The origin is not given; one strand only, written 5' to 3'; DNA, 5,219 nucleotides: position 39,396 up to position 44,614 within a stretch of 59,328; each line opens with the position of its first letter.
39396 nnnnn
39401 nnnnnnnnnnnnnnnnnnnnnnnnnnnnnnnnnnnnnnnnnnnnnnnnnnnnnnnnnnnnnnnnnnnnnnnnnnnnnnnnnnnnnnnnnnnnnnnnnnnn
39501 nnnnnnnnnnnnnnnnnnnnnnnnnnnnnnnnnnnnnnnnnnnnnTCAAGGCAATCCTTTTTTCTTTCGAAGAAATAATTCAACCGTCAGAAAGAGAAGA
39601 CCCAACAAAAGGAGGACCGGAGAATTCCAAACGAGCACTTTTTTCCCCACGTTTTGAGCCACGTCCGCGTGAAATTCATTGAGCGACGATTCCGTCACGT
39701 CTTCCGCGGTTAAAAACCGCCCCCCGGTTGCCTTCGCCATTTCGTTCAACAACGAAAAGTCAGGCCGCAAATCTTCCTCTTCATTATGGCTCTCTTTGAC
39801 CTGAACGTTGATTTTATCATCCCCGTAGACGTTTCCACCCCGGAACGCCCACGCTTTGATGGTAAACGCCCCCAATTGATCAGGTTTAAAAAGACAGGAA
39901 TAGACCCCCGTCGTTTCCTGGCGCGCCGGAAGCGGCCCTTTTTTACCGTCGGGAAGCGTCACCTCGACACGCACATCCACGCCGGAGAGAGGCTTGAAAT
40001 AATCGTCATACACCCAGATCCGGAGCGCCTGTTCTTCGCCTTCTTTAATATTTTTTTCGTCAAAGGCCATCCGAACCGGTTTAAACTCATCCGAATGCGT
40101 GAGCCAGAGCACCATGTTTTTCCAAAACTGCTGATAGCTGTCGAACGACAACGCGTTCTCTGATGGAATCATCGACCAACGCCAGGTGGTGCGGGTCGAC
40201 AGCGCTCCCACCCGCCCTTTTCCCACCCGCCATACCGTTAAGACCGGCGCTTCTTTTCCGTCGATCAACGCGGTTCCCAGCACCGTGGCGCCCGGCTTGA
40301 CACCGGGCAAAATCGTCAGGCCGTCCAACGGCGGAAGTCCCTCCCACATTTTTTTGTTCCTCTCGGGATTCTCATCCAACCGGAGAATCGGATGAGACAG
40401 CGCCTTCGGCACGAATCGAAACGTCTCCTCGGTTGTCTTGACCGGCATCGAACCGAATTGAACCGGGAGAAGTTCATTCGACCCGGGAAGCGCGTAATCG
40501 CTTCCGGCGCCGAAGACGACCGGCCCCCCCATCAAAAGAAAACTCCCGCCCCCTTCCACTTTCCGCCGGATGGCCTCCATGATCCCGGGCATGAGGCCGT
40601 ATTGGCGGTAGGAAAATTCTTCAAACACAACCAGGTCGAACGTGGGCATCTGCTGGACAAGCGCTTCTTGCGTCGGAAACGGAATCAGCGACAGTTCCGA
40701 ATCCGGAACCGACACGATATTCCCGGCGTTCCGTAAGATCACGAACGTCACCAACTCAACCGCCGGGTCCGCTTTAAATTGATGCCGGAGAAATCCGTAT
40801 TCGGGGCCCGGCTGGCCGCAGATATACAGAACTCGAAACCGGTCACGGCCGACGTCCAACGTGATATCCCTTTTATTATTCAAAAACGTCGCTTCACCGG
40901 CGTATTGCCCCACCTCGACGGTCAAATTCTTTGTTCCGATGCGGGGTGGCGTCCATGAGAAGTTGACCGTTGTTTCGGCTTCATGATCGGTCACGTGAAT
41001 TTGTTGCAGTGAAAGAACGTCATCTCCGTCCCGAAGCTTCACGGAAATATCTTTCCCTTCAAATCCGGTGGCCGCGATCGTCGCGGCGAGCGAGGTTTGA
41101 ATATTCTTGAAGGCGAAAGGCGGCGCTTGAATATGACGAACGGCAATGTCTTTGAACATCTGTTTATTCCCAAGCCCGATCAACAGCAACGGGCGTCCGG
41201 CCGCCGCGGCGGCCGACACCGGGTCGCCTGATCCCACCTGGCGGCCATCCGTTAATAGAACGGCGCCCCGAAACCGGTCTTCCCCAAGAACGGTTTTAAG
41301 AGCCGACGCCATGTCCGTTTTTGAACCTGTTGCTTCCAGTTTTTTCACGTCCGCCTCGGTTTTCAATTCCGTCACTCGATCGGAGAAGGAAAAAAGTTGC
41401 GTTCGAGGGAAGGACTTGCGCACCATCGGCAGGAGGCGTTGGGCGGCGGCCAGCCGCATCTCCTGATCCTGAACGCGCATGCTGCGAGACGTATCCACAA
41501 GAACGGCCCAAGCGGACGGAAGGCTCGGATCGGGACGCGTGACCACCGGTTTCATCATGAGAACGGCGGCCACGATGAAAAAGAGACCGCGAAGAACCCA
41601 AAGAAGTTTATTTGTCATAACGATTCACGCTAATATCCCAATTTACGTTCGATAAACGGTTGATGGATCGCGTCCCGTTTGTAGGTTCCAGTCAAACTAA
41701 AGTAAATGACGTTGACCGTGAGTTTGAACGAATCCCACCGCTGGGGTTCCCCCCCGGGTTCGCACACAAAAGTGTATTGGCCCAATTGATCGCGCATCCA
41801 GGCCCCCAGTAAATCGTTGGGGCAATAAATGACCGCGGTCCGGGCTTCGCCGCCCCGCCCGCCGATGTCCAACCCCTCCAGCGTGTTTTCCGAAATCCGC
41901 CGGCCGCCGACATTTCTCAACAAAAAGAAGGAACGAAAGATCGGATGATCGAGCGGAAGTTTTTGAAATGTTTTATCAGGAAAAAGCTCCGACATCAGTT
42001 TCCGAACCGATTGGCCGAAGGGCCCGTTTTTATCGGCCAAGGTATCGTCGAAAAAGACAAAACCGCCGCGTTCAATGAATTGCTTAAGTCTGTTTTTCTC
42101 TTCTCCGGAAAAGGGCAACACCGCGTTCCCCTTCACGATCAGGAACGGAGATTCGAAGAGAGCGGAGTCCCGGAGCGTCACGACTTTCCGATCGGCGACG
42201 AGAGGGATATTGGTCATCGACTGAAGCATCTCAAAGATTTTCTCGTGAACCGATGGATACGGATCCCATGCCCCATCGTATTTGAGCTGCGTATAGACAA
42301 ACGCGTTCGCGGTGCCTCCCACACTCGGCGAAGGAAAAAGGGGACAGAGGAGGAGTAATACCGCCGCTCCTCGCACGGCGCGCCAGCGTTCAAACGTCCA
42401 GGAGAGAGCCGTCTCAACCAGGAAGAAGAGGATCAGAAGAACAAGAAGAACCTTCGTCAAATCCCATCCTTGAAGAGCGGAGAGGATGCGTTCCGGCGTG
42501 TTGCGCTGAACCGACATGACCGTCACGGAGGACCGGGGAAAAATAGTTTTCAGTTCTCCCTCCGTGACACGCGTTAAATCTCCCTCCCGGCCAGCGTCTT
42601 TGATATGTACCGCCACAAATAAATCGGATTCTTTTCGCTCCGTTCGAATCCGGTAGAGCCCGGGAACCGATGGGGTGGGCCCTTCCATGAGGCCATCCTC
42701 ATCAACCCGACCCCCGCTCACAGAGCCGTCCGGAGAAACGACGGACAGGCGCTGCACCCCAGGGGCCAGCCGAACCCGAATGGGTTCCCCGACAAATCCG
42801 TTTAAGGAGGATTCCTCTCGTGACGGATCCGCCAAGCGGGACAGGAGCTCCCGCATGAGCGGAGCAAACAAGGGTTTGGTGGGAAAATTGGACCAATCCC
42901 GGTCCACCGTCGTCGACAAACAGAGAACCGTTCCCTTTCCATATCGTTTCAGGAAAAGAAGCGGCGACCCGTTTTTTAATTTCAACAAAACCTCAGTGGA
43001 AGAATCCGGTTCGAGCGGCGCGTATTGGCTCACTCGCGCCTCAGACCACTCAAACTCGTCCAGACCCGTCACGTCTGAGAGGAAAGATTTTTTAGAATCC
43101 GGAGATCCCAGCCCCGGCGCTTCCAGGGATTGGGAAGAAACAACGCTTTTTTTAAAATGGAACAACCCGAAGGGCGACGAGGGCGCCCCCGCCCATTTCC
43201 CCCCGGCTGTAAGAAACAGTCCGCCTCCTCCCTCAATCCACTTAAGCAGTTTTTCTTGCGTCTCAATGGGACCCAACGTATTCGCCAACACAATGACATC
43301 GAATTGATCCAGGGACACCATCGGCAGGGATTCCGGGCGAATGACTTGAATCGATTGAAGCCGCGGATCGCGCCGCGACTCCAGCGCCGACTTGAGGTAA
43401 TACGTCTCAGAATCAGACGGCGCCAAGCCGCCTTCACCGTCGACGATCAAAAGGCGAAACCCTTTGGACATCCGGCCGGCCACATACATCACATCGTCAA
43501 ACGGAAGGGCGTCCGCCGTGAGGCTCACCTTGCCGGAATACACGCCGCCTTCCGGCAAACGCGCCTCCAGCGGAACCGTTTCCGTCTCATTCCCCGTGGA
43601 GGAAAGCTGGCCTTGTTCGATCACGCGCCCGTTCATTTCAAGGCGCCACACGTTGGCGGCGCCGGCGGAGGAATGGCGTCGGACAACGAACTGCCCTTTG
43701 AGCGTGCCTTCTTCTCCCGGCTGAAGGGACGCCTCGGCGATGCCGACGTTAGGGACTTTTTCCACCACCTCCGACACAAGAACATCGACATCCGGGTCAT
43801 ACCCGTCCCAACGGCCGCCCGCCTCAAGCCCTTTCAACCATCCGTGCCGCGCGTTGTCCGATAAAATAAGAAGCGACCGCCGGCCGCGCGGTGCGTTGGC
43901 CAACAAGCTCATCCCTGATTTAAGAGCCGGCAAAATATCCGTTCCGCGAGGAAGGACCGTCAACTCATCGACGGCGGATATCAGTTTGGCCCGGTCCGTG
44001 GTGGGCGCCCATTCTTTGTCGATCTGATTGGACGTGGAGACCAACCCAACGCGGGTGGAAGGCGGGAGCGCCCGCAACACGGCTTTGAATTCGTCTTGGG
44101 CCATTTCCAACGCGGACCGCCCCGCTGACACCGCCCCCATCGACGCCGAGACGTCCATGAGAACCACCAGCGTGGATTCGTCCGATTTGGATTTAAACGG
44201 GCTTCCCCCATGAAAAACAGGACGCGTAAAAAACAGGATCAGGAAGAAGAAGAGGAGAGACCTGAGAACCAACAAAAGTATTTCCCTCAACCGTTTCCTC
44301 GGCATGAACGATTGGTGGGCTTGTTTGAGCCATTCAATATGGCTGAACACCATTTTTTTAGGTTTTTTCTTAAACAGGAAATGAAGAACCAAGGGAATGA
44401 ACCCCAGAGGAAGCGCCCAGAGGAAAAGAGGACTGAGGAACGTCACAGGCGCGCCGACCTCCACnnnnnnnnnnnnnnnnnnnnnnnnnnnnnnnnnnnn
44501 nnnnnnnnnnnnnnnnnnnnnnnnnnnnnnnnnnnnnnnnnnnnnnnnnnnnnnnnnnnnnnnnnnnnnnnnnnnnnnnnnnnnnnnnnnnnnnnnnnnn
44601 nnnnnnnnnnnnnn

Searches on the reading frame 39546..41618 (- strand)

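Call 21: search_protein_families(library=pfam, proteins=[window:39546-41618:-], max_evalue=0.001)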
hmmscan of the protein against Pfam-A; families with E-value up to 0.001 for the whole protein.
window:39546-41618:- (690 aa): 1 family
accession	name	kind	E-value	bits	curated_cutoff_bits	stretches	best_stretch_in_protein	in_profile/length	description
PF07090.17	GATase1_like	-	9.7e-06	25.8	27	1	336-507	86-246/247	Putative glutamine amidotransferase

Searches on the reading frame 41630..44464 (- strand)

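Call 21: search_protein_families(library=pfam, proteins=[window:41630-44464:-], max_evalue=0.001)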
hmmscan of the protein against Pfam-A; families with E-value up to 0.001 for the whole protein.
window:41630-44464:- (944 aa): 4 families
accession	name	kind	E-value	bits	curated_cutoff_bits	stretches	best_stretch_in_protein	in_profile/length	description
PF13709.12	DUF4159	-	3.4e-34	118.6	25.9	1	726-924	4-202/202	Domain of unknown function (DUF4159)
PF13519.12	VWA_2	-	1e-14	55.5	27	1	99-203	1-105/107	von Willebrand factor type A domain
PF07584.16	BatA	-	9.4e-14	52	25.9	1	8-82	3-77/77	Aerotolerance regulator N-terminal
PF00092.34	VWA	-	3e-07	31.3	23.8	1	99-203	2-112/174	von Willebrand factor type A domain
